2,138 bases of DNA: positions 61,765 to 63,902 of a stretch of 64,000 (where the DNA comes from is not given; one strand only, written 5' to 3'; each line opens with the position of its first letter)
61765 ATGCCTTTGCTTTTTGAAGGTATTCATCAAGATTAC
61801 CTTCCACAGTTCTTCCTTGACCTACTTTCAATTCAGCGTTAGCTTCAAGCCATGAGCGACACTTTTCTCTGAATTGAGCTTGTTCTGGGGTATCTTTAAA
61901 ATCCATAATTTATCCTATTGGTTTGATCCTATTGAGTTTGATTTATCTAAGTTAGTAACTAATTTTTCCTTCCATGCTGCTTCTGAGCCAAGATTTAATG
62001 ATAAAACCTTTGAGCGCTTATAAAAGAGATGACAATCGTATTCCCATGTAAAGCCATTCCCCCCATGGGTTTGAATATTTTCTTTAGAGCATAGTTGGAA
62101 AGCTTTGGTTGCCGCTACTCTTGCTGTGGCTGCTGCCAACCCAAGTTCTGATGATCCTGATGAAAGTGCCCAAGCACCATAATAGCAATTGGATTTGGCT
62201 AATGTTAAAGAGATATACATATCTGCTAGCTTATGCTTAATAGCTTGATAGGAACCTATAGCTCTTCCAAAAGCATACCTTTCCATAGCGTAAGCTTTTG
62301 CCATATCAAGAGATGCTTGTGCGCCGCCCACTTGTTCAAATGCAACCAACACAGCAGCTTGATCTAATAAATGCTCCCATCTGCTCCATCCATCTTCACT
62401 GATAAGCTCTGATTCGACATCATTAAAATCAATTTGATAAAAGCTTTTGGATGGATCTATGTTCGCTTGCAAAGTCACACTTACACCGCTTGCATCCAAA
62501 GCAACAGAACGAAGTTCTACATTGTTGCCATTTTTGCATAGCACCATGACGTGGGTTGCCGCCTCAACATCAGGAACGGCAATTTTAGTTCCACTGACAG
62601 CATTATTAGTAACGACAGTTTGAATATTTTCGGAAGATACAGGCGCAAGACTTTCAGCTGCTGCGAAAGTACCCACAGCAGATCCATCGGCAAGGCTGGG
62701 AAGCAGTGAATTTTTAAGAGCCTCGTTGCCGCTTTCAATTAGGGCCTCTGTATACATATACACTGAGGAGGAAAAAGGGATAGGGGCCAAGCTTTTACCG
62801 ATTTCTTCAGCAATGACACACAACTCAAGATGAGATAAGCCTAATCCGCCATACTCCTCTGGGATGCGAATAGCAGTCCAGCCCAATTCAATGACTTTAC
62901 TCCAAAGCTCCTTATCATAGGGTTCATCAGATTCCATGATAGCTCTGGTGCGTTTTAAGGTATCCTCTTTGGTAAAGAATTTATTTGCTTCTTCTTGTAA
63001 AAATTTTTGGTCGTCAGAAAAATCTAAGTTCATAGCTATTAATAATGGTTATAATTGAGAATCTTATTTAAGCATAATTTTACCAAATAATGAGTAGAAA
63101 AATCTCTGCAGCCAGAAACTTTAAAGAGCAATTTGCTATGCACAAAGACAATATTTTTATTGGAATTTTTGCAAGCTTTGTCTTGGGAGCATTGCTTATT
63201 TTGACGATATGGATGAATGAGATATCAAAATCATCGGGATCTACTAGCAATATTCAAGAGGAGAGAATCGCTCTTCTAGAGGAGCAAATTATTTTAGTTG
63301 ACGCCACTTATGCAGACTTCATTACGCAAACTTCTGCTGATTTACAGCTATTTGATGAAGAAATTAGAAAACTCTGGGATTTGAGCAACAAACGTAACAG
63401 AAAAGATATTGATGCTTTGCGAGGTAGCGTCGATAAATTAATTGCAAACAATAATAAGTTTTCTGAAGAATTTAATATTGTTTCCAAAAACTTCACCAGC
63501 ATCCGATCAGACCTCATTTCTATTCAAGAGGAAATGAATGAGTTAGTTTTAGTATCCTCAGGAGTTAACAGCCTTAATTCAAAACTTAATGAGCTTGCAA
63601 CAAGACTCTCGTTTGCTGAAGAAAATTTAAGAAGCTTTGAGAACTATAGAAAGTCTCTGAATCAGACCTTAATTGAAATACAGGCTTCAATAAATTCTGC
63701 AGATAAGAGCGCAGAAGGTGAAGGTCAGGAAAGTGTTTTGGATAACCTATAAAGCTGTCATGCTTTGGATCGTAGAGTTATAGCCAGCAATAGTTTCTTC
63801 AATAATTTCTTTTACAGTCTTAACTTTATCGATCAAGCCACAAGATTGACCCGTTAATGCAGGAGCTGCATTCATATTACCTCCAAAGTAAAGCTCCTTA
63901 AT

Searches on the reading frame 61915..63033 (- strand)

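Call 17: search_protein_families(library=ncbifam, proteins=[window:61915-63033:-], max_evalue=1e-10)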
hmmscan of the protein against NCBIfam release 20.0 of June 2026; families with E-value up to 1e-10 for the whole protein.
window:61915-63033:- (372 aa): 14 families
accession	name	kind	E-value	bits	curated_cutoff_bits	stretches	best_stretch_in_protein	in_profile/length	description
NF050027.1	acylCoADhIpdE2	equivalog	1.4e-49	169.3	450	2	220-353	174-301/311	acyl-CoA dehydrogenase IpdE2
NF042972.1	AcrlCoAredClosAcrC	equivalog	1.2e-34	119.6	640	2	1-175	1-178/378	acryloyl-CoA reductase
TIGR03203.1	pimD_small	equivalog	1.1e-31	110.2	652.7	1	3-350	2-364/378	pimeloyl-CoA dehydrogenase small subunit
NF045552.1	GlutCoADH_Des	equivalog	5.6e-28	98.2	470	1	223-352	240-369/387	glutaryl-CoA dehydrogenase Acd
NF058590.1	AcCoDHFadEBacil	equivalog_domain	8.2e-27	93.9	600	2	4-128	20-144/586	acyl-CoA dehydrogenase FadE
NF008997.0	PRK12341.1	equivalog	1.4e-26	93.5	537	1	1-349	1-363/382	acyl-CoA dehydrogenase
NF002885.1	PRK03354.1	equivalog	3.6e-26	92.1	540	1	1-347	1-358/378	crotonobetainyl-CoA dehydrogenase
NF053553.1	prodigi_MBC_PigA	equivalog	1.1e-22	80.7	500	1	1-331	1-348/381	prodigiosin MBC biosynthesis dehydrogenase PigA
NF042439.1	SulpropCoADesulf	equivalog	1.7e-19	69.8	600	1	235-336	243-344/379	3-sulfinopropanoyl-CoA desulfinase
NF045652.1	ProlPCPDhRedW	equivalog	1.2e-18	67.2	650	0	235-328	248-340/376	L-prolyl-[peptidyl-carrier protein] dehydrogenase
TIGR03207.1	cyc_hxne_CoA_dh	equivalog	1.2e-15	57.2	575.35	0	223-354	234-361/372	cyclohexanecarboxyl-CoA dehydrogenase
NF043006.1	CyhCrbnylCoADH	equivalog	2.4e-15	56.4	650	1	33-349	30-362/380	cyclohexane-1-carbonyl-CoA dehydrogenase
TIGR03204.1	pimC_large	equivalog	1.8e-13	50.1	623.85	1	3-276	2-291/395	pimeloyl-CoA dehydrogenase large subunit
NF007000.1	PRK09463.1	subfamily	5.4e-12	44.9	600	0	7-132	46-170/726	acyl-CoA dehydrogenase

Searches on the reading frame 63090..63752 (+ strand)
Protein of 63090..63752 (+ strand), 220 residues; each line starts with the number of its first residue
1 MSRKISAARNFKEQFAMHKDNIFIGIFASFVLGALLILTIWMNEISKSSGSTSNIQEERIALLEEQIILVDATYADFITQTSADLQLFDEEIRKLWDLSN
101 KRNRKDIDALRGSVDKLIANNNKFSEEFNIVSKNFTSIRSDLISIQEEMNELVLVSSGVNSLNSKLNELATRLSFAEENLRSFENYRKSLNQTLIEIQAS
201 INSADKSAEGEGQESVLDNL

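Call 32: find_encoding_contigs(protein=window:63090-63752:+, flank=10000, max_places=3)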
Protein window:63090-63752:+ (220 aa): 23 contigs read that carry it; 3 places shown.
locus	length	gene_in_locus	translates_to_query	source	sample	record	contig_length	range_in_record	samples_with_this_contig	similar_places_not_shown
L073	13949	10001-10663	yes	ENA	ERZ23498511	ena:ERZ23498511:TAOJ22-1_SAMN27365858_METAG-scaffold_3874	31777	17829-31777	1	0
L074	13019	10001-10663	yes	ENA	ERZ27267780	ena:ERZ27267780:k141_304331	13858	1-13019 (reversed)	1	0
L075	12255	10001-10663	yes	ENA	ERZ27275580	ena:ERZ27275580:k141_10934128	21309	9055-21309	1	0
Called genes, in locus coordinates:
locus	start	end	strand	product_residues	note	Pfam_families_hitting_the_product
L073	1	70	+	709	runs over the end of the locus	PF22745:Nlig-Ia, PF01653:DNA_ligase_aden, PF03120:OB_DNA_ligase, PF12826:HHH_2, PF14520:HHH_5 (weak), PF00533:BRCT, PF12738:PTCB-BRCT (weak)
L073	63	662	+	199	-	PF19489:SLT_4, PF01464:SLT (weak)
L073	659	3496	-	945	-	PF00675:Peptidase_M16, PF05193:Peptidase_M16_C, PF08367:M16C_assoc, PF05193:Peptidase_M16_C (weak), PF22516:PreP_C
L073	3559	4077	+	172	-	PF13590:DUF4136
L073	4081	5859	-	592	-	PF05430:Methyltransf_30, PF07992:Pyr_redox_2 (faint), PF01266:DAO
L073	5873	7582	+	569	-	PF00753:Lactamase_B, PF12706:Lactamase_B_2 (weak), PF14863:Alkyl_sulf_dimr, PF14864:Alkyl_sulf_C (faint)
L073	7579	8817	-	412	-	PF02771:Acyl-CoA_dh_N, PF02770:Acyl-CoA_dh_M, PF00441:Acyl-CoA_dh_1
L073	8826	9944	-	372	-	PF02771:Acyl-CoA_dh_N, PF00441:Acyl-CoA_dh_1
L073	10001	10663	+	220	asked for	-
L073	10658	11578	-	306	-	PF00478:IMPDH, PF03060:NMO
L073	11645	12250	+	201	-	-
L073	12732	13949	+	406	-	?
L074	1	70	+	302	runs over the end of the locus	?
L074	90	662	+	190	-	PF19489:SLT_4, PF01464:SLT (weak)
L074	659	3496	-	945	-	PF00675:Peptidase_M16, PF05193:Peptidase_M16_C, PF08367:M16C_assoc, PF05193:Peptidase_M16_C (weak), PF22516:PreP_C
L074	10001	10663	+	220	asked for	-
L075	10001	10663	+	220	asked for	-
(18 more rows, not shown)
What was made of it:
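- Tried and rejected: I walked beyond the window end with find_encoding_contigs to look for kstD, hsaAB and kshB (call 32).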

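Call 54: search_protein_families(library=pfam, proteins=[window:63090-63752:+], max_evalue=0.01)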
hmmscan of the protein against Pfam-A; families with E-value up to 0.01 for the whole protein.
window:63090-63752:+ (220 aa): 4 families
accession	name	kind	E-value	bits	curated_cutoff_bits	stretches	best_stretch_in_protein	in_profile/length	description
PF10473.14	CENP-F_leu_zip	-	0.0018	18.8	34.5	0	159-206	54-101/140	Leucine-rich repeats of kinetochore protein Cenp-F/LEK1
PF01519.22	DUF16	-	0.0038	18.1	40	0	75-149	26-99/104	Protein of unknown function DUF16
PF05103.18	DivIVA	-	0.0065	16.9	28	0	154-211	29-86/131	DivIVA protein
PF13851.11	GAS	-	0.0071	16.2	32.3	1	100-203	21-124/200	Growth-arrest specific micro-tubule binding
